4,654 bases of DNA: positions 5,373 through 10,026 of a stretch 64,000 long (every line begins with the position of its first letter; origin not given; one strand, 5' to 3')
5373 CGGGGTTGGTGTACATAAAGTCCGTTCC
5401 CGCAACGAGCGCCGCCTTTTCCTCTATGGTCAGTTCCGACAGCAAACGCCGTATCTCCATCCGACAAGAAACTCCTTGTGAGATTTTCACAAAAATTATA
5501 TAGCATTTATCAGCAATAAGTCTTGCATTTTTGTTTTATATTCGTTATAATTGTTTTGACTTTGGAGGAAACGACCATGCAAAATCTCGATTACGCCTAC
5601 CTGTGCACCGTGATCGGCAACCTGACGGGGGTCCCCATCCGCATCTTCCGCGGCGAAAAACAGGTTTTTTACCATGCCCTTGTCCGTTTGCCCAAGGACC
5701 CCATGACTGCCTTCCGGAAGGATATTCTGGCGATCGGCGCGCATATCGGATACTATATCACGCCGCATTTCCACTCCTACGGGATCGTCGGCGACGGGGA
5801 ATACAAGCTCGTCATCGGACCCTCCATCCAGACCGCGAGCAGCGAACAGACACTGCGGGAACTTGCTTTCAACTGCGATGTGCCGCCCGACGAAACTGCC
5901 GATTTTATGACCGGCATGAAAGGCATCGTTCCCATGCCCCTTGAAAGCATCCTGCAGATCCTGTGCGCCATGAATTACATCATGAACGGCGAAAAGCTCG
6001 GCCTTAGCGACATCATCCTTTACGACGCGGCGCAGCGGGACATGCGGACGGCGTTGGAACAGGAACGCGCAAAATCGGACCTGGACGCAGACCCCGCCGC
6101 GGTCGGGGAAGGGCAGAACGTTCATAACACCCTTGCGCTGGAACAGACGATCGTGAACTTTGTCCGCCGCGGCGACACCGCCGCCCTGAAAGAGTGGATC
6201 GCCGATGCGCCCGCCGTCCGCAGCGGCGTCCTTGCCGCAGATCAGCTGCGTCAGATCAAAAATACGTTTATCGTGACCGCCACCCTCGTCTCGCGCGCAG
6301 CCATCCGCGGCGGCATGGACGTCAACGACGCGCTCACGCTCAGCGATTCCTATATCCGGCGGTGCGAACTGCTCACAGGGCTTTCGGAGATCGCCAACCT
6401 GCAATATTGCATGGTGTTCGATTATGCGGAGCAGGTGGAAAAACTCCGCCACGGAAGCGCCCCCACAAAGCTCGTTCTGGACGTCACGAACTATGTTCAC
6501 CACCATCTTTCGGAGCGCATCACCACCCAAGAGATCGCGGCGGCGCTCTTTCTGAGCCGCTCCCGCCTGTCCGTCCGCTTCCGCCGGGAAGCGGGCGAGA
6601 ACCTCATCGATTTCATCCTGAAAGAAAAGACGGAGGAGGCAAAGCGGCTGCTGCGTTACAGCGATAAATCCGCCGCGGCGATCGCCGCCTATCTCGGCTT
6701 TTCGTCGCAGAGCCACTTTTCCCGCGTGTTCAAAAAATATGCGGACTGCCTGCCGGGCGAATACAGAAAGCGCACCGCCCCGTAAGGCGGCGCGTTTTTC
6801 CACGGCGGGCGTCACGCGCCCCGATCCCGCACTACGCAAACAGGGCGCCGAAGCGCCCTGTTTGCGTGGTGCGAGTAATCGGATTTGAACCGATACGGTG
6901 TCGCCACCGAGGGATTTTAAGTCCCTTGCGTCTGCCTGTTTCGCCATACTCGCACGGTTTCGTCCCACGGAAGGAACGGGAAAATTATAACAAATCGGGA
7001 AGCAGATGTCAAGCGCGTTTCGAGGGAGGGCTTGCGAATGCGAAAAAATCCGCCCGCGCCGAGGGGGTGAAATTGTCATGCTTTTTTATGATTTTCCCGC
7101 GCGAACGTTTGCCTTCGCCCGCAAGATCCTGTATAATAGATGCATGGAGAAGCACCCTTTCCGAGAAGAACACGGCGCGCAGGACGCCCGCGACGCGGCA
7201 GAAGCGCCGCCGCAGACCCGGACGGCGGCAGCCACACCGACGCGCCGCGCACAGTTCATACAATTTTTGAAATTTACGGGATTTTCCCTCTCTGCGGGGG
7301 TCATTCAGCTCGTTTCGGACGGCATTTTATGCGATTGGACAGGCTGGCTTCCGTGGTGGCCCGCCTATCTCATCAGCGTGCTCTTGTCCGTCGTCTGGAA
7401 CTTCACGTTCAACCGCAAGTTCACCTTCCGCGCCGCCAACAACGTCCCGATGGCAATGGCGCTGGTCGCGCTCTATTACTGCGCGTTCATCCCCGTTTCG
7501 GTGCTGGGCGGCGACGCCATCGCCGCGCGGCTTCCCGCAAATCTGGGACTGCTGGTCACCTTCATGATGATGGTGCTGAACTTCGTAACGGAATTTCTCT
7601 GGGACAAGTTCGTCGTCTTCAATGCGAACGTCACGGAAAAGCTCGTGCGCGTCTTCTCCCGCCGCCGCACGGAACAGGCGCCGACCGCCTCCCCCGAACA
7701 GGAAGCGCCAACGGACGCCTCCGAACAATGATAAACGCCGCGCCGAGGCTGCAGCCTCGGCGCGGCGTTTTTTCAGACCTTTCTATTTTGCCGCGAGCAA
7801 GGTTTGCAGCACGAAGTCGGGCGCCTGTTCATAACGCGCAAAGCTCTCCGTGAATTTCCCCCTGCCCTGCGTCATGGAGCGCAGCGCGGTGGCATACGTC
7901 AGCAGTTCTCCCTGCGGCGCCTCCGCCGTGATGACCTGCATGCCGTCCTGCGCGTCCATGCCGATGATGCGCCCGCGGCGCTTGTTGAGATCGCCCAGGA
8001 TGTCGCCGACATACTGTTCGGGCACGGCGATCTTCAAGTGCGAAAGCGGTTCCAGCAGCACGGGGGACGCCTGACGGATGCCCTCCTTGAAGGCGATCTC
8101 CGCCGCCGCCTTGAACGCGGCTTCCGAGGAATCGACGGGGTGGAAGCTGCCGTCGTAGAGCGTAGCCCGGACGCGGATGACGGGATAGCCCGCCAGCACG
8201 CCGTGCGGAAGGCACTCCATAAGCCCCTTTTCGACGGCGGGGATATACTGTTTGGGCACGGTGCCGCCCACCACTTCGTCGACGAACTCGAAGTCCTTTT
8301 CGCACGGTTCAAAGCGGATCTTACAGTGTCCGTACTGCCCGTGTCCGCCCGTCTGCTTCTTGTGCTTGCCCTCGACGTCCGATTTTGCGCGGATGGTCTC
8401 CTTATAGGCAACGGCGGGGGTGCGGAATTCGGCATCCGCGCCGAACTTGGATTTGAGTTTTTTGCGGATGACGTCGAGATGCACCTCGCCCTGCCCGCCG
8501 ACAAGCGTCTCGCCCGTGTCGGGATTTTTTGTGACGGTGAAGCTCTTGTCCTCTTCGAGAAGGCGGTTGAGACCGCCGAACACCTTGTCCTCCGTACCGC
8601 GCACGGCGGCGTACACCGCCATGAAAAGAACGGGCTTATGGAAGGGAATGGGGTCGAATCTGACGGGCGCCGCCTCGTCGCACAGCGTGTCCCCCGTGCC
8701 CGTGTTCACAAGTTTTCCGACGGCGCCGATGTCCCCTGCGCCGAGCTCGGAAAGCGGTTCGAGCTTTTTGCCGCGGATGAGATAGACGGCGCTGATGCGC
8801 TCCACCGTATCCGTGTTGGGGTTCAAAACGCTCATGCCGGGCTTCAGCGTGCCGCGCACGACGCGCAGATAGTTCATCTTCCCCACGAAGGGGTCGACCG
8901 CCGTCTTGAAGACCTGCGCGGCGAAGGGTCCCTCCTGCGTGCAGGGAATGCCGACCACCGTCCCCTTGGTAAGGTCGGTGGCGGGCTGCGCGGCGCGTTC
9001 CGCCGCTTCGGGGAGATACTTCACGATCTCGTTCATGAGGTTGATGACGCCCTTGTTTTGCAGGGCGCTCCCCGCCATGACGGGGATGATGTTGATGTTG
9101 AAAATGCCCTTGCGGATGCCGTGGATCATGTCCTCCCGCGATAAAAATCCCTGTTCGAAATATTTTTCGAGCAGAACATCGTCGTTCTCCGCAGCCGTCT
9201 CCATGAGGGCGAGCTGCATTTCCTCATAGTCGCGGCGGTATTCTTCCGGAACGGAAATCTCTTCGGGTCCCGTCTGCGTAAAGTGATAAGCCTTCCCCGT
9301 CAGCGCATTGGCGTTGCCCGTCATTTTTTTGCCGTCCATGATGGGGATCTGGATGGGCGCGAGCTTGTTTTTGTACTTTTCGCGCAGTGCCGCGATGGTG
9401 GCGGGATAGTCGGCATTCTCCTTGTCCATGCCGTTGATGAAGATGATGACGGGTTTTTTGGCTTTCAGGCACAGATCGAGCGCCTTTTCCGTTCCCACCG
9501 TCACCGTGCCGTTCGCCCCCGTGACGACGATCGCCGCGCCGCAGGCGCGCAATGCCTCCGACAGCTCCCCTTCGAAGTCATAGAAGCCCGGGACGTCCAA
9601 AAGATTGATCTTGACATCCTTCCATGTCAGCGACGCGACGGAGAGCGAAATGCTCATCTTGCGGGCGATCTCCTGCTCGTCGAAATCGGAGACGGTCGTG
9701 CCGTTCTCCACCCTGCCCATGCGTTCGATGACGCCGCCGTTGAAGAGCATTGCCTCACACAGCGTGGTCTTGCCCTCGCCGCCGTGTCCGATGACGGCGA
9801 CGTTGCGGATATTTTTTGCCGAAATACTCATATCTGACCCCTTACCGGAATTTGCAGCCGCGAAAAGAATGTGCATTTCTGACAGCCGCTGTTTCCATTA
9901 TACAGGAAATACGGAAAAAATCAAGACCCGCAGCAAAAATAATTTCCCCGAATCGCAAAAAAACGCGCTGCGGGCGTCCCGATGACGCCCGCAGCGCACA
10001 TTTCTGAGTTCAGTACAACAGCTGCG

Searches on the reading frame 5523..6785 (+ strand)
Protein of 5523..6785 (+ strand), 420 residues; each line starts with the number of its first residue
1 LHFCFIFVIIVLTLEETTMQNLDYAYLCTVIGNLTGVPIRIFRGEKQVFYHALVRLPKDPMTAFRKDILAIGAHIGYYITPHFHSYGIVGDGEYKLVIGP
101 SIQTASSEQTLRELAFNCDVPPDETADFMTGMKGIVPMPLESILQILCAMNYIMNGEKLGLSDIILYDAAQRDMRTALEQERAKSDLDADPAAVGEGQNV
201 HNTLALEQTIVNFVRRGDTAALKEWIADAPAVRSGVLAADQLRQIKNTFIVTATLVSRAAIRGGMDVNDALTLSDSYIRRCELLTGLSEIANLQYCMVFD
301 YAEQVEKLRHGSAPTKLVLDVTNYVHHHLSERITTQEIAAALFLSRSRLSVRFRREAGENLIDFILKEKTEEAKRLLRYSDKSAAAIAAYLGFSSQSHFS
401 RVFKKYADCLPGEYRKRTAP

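Call 35: search_protein_families(library=pfam, proteins=[window:5523-6785:+], max_evalue=0.001)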
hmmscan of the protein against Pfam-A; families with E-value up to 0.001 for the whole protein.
window:5523-6785:+ (420 aa): 2 families
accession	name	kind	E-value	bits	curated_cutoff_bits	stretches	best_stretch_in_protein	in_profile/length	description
PF12833.13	HTH_18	-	3.4e-21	75.8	33.6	1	338-417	1-80/80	Helix-turn-helix domain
PF00165.29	HTH_AraC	-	7.9e-09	35.9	26.6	1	386-416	13-42/42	Bacterial regulatory helix-turn-helix proteins, AraC family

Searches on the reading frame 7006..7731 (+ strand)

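Call 62: search_protein_families(library=pfam, proteins=[window:7006-7731:+], max_evalue=0.001)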
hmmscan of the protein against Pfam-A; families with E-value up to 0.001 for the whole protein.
window:7006-7731:+ (241 aa): 1 family
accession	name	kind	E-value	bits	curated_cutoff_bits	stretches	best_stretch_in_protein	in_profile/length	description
PF04138.20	GtrA_DPMS_TM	-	1.3e-10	41.9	26.1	2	83-141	60-117/117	GtrA/DPMS, transmembrane domain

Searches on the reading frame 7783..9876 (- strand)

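Call 35: search_protein_families(library=pfam, proteins=[window:7783-9876:-], max_evalue=0.001)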
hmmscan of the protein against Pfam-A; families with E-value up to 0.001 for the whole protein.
window:7783-9876:- (697 aa): 8 families
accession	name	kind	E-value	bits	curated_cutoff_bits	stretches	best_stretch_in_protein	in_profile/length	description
PF03764.24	EFG_IV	-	2.6e-42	143.9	24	1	487-604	1-121/121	Elongation factor G, domain IV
PF00009.33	GTP_EFTU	-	1.4e-38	132.8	26.5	1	21-289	1-187/188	Elongation factor Tu GTP binding domain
PF00679.30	EFG_C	-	2e-25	89.1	27.9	1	606-690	1-86/89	Elongation factor G C-terminus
PF14492.12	EFG_III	-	1e-20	74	27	1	414-484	3-73/75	Elongation Factor G, domain III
PF22042.2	EF-G_D2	-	1.9e-14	54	27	1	317-400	1-83/84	Elongation factor G domain 2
PF03144.31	GTP_EFTU_D2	-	4.1e-09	37.2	30.3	1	333-399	2-73/73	Elongation factor Tu domain 2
PF16658.11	RF3_C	-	3e-05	24.3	40.1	1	407-501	1-95/132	Class II release factor RF3, C-terminal domain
PF01926.29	MMR_HSR1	-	0.00097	19.7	21.9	0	26-148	2-112/113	50S ribosome-binding GTPase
